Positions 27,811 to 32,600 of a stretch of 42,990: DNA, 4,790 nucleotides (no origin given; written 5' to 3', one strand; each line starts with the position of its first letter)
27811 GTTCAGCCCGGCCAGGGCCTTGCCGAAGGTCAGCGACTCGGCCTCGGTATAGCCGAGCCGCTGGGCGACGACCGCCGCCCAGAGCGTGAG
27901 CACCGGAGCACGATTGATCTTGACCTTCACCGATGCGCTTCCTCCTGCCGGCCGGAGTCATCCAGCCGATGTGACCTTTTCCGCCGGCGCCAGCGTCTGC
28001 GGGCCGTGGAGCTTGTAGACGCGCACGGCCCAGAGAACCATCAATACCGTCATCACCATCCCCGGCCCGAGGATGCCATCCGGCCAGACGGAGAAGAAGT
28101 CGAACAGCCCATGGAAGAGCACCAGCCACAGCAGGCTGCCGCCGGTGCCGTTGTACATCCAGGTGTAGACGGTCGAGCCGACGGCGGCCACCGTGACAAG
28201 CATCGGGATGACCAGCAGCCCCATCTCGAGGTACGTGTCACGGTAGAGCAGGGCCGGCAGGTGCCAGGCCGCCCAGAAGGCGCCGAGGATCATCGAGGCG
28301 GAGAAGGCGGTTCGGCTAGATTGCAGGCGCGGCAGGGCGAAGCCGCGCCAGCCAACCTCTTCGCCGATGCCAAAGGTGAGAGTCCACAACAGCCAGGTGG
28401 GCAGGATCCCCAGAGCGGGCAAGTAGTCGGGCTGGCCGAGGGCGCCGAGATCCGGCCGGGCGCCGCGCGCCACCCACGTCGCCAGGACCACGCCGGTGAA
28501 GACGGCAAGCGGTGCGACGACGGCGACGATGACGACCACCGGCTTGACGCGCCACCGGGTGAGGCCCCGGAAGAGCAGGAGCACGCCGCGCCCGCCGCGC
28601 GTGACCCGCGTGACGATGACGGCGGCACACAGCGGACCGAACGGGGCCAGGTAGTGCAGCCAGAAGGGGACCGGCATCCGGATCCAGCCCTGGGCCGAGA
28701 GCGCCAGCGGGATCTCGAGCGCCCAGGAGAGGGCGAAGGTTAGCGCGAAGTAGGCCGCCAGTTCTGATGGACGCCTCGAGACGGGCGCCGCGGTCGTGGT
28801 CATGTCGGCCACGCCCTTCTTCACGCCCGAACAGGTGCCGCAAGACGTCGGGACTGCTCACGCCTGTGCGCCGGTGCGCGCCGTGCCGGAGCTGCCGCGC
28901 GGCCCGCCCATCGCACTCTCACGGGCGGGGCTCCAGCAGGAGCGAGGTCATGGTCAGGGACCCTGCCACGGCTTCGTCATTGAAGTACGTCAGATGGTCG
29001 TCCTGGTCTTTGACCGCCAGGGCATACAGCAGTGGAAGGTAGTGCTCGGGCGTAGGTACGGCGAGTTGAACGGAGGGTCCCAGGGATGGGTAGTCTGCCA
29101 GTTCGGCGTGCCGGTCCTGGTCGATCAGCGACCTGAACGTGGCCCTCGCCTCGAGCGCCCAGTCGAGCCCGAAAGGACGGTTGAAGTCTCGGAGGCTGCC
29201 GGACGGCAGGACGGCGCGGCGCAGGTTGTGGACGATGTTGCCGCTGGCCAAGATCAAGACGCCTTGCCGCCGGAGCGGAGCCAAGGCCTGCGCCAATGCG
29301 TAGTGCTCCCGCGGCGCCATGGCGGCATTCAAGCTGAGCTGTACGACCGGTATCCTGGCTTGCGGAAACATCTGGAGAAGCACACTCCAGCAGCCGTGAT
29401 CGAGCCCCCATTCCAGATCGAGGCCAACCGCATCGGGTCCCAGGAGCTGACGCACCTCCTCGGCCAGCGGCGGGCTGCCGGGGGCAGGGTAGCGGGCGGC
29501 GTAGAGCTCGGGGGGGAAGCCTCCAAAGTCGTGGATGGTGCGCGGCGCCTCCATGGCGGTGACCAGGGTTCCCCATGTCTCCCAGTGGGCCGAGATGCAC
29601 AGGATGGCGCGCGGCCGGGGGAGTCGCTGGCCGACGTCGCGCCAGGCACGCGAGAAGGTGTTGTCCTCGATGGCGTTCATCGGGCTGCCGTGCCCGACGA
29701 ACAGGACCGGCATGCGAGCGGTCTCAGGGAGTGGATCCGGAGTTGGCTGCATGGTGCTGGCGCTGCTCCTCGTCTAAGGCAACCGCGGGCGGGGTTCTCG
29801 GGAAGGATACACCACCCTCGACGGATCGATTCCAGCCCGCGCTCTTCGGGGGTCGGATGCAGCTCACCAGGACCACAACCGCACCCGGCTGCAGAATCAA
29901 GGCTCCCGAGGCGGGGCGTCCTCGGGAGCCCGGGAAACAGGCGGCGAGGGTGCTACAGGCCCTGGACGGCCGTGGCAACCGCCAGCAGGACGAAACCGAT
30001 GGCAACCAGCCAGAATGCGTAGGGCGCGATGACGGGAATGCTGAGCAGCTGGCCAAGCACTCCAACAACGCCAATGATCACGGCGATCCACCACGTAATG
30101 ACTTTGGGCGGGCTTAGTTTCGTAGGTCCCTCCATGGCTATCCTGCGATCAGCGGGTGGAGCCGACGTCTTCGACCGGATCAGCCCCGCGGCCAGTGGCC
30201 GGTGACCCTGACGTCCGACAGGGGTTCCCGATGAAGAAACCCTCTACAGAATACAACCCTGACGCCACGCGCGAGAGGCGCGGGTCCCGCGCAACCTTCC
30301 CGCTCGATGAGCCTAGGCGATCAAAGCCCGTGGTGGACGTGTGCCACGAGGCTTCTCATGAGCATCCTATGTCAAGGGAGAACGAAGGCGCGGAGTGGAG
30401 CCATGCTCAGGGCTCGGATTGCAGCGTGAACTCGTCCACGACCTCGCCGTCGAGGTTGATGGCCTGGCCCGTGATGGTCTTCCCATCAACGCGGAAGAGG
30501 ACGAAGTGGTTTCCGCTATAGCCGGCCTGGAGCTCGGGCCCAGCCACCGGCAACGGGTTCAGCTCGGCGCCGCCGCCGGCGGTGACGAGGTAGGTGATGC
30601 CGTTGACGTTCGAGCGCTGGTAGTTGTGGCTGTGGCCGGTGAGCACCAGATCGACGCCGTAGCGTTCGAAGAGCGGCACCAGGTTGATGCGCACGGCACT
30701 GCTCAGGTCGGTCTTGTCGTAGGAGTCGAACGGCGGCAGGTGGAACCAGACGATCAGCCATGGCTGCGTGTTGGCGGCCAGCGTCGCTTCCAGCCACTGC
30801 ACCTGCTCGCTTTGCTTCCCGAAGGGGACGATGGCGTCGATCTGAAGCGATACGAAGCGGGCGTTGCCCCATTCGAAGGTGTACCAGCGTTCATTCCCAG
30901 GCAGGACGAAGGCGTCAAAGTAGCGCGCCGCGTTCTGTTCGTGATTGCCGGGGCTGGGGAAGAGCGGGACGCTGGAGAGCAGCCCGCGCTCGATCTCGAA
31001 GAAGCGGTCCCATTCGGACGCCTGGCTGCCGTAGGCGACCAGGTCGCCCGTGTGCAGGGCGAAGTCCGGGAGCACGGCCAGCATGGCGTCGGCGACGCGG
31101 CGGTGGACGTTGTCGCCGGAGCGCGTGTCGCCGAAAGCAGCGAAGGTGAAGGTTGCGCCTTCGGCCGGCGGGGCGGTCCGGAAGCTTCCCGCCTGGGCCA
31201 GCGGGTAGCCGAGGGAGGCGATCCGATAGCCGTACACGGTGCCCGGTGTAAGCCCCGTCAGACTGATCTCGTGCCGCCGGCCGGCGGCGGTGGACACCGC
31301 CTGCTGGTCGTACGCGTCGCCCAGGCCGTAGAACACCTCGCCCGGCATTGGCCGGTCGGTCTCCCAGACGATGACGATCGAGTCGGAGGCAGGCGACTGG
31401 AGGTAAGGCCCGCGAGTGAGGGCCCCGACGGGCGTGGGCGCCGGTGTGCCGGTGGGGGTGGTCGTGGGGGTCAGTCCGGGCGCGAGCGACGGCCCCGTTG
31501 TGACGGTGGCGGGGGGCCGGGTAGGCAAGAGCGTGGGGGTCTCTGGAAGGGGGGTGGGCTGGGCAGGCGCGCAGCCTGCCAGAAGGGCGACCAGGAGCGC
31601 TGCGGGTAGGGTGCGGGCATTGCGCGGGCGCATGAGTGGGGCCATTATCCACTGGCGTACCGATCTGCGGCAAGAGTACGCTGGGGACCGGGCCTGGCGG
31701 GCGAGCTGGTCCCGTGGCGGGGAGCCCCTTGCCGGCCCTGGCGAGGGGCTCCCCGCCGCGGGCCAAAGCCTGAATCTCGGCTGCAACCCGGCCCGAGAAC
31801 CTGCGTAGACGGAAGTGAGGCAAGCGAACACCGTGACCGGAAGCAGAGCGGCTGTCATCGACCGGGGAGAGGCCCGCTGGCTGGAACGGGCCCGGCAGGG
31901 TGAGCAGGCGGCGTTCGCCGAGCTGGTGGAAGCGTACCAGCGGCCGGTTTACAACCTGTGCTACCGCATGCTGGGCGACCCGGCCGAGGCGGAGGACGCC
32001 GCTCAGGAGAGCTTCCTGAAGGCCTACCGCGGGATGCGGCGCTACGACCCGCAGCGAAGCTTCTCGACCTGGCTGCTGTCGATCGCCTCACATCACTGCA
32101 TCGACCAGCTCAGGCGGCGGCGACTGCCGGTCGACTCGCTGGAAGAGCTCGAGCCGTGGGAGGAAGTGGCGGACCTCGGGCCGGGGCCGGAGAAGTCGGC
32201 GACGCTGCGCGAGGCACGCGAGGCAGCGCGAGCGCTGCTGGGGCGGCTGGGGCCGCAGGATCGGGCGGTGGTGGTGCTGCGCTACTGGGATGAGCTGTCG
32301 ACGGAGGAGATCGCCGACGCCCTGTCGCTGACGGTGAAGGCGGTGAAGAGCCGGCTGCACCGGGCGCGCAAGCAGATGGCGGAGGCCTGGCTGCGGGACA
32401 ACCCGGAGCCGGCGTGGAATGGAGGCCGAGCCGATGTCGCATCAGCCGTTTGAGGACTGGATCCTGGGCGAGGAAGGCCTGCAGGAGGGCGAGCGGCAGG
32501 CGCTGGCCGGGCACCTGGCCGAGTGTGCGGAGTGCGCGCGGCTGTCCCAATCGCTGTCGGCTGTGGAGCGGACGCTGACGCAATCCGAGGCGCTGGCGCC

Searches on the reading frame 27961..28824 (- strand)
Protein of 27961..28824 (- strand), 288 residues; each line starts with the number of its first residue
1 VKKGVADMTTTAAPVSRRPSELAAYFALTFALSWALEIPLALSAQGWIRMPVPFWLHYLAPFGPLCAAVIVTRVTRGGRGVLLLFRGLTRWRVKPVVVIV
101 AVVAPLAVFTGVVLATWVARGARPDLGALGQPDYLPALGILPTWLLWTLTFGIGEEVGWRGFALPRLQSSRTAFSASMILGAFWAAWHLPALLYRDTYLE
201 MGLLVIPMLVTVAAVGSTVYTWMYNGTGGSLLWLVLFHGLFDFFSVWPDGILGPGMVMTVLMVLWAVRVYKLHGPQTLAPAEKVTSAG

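Call 28: search_protein_families(library=pfam, proteins=[window:27961-28824:-], max_evalue=0.001)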
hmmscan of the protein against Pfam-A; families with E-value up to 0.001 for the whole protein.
window:27961-28824:- (288 aa): 1 family
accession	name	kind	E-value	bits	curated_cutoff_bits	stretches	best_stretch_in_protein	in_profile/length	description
PF02517.21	Rce1-like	-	1.5e-13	51.3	22.4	1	140-244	4-93/93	Type II CAAX prenyl endopeptidase Rce1-like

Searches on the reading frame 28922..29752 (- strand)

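Call 28: search_protein_families(library=pfam, proteins=[window:28922-29752:-], max_evalue=0.001)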
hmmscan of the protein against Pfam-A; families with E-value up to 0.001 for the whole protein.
window:28922-29752:- (277 aa): 1 family
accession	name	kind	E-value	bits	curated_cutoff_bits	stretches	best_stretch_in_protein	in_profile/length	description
PF02900.23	LigB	-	1.5e-21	77.2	26.3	1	35-251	32-247/269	Catalytic LigB subunit of aromatic ring-opening dioxygenase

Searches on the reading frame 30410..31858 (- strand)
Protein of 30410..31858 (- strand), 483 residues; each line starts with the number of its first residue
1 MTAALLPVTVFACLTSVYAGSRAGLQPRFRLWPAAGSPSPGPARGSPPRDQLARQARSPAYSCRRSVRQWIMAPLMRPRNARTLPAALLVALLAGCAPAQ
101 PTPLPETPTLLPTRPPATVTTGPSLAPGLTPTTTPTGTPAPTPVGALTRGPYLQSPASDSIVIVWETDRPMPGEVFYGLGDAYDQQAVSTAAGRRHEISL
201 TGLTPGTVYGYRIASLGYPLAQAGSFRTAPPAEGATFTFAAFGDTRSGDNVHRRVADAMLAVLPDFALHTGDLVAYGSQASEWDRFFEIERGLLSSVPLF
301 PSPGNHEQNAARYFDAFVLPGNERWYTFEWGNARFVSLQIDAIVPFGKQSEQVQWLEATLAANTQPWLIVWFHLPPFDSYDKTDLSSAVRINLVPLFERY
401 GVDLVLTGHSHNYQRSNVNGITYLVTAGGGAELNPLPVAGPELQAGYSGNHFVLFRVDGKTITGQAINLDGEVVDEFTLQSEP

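Call 28: search_protein_families(library=pfam, proteins=[window:30410-31858:-], max_evalue=0.001)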
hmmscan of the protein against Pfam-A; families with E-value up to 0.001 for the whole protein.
window:30410-31858:- (483 aa): 2 families
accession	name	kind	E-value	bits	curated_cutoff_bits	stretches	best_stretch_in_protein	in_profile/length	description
PF00149.33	Metallophos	-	4e-16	60.4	21.5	1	238-413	2-191/191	Calcineurin-like phosphoesterase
PF16656.11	Pur_ac_phosph_N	-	3e-06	28.2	30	1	154-228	9-93/93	Purple acid Phosphatase, N-terminal domain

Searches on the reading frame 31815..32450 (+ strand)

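Call 28: search_protein_families(library=pfam, proteins=[window:31815-32450:+], max_evalue=0.001)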
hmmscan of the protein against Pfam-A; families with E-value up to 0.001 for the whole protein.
window:31815-32450:+ (212 aa): 4 families
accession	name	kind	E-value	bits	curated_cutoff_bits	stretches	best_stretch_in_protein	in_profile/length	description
PF04542.20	Sigma70_r2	-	1.9e-23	82.5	24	1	37-103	1-69/71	Sigma-70 region 2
PF08281.18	Sigma70_r4_2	-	2e-17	63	25.7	1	136-188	2-54/54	Sigma-70, region 4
PF04545.22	Sigma70_r4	-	1.2e-11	44.4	24.1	1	141-188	1-48/50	Sigma-70, region 4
PF07638.17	Sigma70_ECF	-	3e-08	34.2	21.1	1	20-192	5-183/185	ECF sigma factor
